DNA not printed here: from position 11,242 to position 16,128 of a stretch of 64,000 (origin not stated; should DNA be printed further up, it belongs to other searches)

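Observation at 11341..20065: Reduced T7SSb-like locus: EssC, YukD and a WXG array, with no EssB, EsaA or EssA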

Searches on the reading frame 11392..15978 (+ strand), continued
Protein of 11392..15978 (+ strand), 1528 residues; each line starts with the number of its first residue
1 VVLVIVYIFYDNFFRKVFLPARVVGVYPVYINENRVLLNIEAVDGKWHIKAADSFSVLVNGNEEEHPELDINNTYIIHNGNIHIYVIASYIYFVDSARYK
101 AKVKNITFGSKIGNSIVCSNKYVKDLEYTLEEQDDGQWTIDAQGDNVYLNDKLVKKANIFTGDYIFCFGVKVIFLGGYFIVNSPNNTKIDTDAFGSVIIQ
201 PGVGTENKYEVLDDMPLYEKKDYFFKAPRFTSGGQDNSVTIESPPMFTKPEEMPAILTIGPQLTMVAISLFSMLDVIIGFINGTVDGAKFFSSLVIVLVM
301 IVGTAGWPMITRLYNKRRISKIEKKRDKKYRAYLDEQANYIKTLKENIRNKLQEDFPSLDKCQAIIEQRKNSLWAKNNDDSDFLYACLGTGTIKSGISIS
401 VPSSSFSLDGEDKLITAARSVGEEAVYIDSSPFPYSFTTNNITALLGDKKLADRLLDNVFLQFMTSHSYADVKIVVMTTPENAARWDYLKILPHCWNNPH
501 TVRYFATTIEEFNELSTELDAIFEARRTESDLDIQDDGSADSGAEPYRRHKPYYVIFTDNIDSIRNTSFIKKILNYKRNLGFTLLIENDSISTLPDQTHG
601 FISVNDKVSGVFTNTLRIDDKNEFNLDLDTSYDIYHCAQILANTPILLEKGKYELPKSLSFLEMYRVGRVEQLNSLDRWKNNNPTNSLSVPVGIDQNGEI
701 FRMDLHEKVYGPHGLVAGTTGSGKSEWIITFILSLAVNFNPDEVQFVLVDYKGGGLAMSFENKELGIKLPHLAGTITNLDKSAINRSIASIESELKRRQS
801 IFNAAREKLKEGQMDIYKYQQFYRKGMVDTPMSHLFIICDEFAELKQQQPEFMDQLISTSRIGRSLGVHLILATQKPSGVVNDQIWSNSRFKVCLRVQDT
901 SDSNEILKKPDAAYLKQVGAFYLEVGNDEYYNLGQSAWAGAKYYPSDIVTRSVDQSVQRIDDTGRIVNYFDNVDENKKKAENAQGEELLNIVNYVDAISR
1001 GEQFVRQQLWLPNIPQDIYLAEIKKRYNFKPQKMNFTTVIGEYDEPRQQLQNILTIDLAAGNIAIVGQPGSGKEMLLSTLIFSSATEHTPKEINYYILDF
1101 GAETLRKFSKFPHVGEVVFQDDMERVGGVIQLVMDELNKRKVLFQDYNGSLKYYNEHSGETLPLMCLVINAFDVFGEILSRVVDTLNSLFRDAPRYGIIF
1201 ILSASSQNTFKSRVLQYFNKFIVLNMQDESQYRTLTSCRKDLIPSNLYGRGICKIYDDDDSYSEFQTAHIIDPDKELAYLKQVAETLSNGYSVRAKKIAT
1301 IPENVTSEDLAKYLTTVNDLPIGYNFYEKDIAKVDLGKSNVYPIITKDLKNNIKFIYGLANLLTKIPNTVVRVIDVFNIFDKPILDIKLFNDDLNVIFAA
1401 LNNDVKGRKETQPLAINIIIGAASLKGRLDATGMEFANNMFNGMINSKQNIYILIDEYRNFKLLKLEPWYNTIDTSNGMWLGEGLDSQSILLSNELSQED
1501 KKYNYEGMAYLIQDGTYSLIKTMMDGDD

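Call 82: find_homologous_proteins(query=window:11401-15975:+, max_evalue=1e-10)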
Query window:11401-15975:+ (1525 aa): 53 proteins with E <= 1e-10 among 8000 candidates.
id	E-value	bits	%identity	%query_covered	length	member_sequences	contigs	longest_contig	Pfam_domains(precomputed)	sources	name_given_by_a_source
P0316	0.0e+0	3444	99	100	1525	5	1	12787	PF01580.25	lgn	-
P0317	0.0e+0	3066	86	100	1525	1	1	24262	PF05729.19,PF01580.25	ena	-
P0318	0.0e+0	2711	76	100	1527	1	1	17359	PF01580.25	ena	-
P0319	0.0e+0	2660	75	100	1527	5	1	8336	PF01580.25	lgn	-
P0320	0.0e+0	2481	70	100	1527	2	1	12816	PF05729.19,PF01580.25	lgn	-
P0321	0.0e+0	2476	70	100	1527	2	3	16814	PF01580.25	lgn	-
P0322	0.0e+0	2468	70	100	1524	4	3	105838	PF01580.25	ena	-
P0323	0.0e+0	2364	67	100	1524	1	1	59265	PF01580.25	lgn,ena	-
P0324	0.0e+0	2334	66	100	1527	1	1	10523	PF01580.25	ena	-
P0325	0.0e+0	2329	66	100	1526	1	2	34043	PF01580.25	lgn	-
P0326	0.0e+0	2304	65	100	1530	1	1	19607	PF13401.13,PF01580.25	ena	-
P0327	0.0e+0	2301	66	100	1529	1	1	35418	PF13401.13,PF01580.25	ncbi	-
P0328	0.0e+0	2290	64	100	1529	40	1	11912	PF13401.13,PF01580.25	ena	-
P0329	0.0e+0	2218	65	99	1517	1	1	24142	PF01580.25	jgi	jgi:S-DNA-T family DNA segregation ATPase FtsK/SpoIIIE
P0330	0.0e+0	1859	54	100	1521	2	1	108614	PF01580.25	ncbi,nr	ncbi:MAG: type VII secretion protein EssC [Bacilli bacterium]|nr:type VII secretion protein EssC [Ba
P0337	0.0e+0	1736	52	100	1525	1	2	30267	PF13401.13,PF01580.25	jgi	-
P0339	0.0e+0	1695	50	100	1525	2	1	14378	PF13401.13,PF01580.25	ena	-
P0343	0.0e+0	1657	50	100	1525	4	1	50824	PF01580.25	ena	-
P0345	0.0e+0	1653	50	100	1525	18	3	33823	PF00498.32,PF01580.25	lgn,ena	-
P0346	0.0e+0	1645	50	100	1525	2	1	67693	PF00498.32,PF01580.25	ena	-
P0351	0.0e+0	1118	39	93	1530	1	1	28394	PF01580.25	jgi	-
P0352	0.0e+0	1092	37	99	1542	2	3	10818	PF00498.32,PF01580.25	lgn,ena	-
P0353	0.0e+0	1079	37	99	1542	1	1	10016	PF00498.32,PF13555.13,PF01580.25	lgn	-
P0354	0.0e+0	1065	37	100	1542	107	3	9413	PF00498.32,PF13555.13,PF13401.13,PF01580.25,PF02456.22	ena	-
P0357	0.0e+0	1053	37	99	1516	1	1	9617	PF00498.32,PF16697.11,PF01580.25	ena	-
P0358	0.0e+0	1027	36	99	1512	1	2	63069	PF01580.25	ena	-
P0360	0.0e+0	1019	38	100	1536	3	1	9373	PF00498.32,PF01580.25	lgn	-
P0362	5.9e-298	1010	37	99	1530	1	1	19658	PF00498.32,PF01580.25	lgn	-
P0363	2.5e-140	487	29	82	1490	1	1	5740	PF13173.13,PF00498.32,PF01935.24,PF24883.3,PF16697.11,PF13555.13,PF13401.13,PF01580.25,PF01637.25,PF20720.4,PF13191.13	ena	-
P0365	5.1e-129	450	29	72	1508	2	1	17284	PF16697.11,PF13401.13,PF01580.25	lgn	-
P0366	5.3e-113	397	28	82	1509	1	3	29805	PF10412.16,PF13401.13,PF01580.25,PF13191.13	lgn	-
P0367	2.1e-77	279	25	81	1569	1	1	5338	PF00498.32,PF01580.25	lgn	-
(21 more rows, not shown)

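Call 83: find_encoding_contigs(protein=P0358, flank=10000, max_places=1)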
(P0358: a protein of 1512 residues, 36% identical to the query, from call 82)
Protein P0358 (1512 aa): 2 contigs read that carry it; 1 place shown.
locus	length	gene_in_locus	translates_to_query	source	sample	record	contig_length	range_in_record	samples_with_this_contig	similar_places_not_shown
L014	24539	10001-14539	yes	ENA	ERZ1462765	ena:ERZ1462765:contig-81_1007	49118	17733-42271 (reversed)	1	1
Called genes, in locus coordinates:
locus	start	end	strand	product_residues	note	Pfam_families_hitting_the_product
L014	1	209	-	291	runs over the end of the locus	PF01715:IPPT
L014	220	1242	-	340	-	PF02547:Queuosine_synth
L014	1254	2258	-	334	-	PF05496:RuvB_N, PF13173:AAA_14 (weak), PF00004:AAA, PF07728:AAA_5 (weak), PF17864:AAA_lid_4, PF05491:WHD_RuvB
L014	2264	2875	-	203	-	PF00265:TK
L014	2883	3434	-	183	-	PF01330:RuvA_N, PF14520:HHH_5, PF07499:RuvA_C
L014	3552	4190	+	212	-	PF04203:Sortase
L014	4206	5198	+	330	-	-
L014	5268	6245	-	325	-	PF12784:PDDEXK_2 (weak)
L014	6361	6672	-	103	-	-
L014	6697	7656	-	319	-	PF00551:Formyl_trans_N, PF02911:Formyl_trans_C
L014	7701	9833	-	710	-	PF17764:PriA_3primeBD, PF00270:DEAD, PF04851:ResIII, PF18319:Zn_ribbon_PriA, PF00271:Helicase_C, PF18074:PriA_C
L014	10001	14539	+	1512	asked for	PF01580:FtsK_SpoIIIE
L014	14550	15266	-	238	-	PF01712:dNK (weak), PF02223:Thymidylate_kin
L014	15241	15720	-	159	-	PF00186:DHFR_1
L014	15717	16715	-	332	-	PF00303:Thymidylat_synt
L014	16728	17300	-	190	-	-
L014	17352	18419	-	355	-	PF04055:Radical_SAM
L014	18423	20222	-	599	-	PF00009:GTP_EFTU, PF03144:GTP_EFTU_D2, PF22042:EF-G_D2 (weak), PF00679:EFG_C, PF06421:LepA_C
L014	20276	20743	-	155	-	-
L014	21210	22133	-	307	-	PF20042:DUF6444 (weak)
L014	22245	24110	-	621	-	-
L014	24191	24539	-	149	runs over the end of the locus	PF07963:N_methyl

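Call 84: find_encoding_contigs(protein=P0351, flank=10000, max_places=1)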
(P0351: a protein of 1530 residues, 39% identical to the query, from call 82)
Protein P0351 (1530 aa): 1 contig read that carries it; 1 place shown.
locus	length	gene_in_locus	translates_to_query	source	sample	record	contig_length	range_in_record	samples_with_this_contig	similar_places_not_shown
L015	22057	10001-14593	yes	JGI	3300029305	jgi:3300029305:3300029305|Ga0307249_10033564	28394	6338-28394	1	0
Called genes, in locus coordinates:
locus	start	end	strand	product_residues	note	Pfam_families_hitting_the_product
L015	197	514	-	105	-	PF05103:DivIVA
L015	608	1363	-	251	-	-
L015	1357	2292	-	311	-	PF00551:Formyl_trans_N, PF02911:Formyl_trans_C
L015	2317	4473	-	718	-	PF17764:PriA_3primeBD, PF00270:DEAD, PF04851:ResIII, PF18319:Zn_ribbon_PriA, PF00271:Helicase_C, PF18074:PriA_C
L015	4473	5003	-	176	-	PF23023:Anti-Pycsar_Apyc1, PF00753:Lactamase_B, PF19583:ODP (faint), PF00753:Lactamase_B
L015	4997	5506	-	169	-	-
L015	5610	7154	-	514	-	PF00580:UvrD-helicase, PF13245:AAA_19, PF13361:UvrD_C, PF13538:UvrD_C_2 (faint)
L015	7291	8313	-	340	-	PF00438:S-AdoMet_synt_N, PF02772:S-AdoMet_synt_M, PF02773:S-AdoMet_synt_C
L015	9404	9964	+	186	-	-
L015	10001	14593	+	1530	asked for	PF01580:FtsK_SpoIIIE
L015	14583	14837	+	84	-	-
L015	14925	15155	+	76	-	-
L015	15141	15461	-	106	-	-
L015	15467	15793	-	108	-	-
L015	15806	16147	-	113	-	-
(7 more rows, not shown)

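Call 85: find_encoding_contigs(protein=P0366, flank=10000, max_places=1)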
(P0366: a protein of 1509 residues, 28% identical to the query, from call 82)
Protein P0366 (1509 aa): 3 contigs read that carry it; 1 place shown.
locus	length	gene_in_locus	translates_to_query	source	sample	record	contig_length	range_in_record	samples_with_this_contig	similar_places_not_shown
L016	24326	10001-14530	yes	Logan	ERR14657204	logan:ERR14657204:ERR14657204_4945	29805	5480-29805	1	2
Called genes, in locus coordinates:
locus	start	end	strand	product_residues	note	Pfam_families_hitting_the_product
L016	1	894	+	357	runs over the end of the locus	PF03462:PCRF, PF00472:RF-1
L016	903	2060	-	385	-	PF04294:VanW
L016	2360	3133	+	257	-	-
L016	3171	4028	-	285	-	PF02311:AraC_binding, PF00165:HTH_AraC (weak), PF12833:HTH_18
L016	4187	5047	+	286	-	PF04962:KduI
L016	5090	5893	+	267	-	PF23441:SDR, PF00106:adh_short, PF08659:KR, PF13561:adh_short_C2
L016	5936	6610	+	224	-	PF02502:LacAB_rpiB, PF12408:DUF3666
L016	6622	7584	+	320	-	PF01081:Aldolase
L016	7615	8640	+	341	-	PF00294:PfkB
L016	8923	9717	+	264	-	PF02535:Zip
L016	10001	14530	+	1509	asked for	PF01580:FtsK_SpoIIIE, PF10412:TrwB_AAD_bind (faint), PF13191:AAA_16 (faint), PF13401:AAA_22 (faint), PF01580:FtsK_SpoIIIE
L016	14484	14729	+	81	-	PF08817:YukD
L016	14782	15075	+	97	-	-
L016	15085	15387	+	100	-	PF06013:WXG100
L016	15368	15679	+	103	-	PF10824:T7SS_ESX_EspC (weak), PF06013:WXG100 (weak)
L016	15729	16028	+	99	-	PF06013:WXG100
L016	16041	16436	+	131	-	PF06013:WXG100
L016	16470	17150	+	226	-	-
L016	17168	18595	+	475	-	PF11187:Mbeg1-like, PF20591:DUF6792 (weak)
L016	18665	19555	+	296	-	PF01070:FMN_dh, PF01180:DHO_dh (faint), PF01070:FMN_dh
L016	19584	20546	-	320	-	PF02311:AraC_binding, PF07883:Cupin_2 (weak), PF12833:HTH_18, PF00165:HTH_AraC (weak)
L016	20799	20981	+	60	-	-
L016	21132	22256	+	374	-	PF00072:Response_reg, PF13487:HD_5, PF01966:HD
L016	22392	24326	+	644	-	PF18425:CspB_prodomain, PF00082:Peptidase_S8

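Call 86: find_encoding_contigs(protein=P0365, flank=10000, max_places=1)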
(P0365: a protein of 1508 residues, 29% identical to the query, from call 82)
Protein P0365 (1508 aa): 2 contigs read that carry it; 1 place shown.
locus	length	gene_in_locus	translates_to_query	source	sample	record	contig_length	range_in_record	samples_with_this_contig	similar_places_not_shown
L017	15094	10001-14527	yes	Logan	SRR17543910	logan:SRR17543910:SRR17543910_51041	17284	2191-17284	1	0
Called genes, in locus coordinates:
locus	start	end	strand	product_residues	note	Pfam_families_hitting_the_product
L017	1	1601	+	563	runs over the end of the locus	PF00069:Pkinase, PF07714:PK_Tyr_Ser-Thr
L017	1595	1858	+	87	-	-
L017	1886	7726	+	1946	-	PF19077:Big_13 (faint)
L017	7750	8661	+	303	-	PF19909:DUF6382 (weak), PF16697:Yop-YscD_cpl, PF00498:FHA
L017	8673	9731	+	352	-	PF01656:CbiA (weak), PF13614:AAA_31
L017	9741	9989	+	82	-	PF08817:YukD (weak)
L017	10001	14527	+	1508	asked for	PF16697:Yop-YscD_cpl (faint), PF01580:FtsK_SpoIIIE, PF13401:AAA_22 (faint), PF01580:FtsK_SpoIIIE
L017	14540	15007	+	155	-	PF06013:WXG100 (weak)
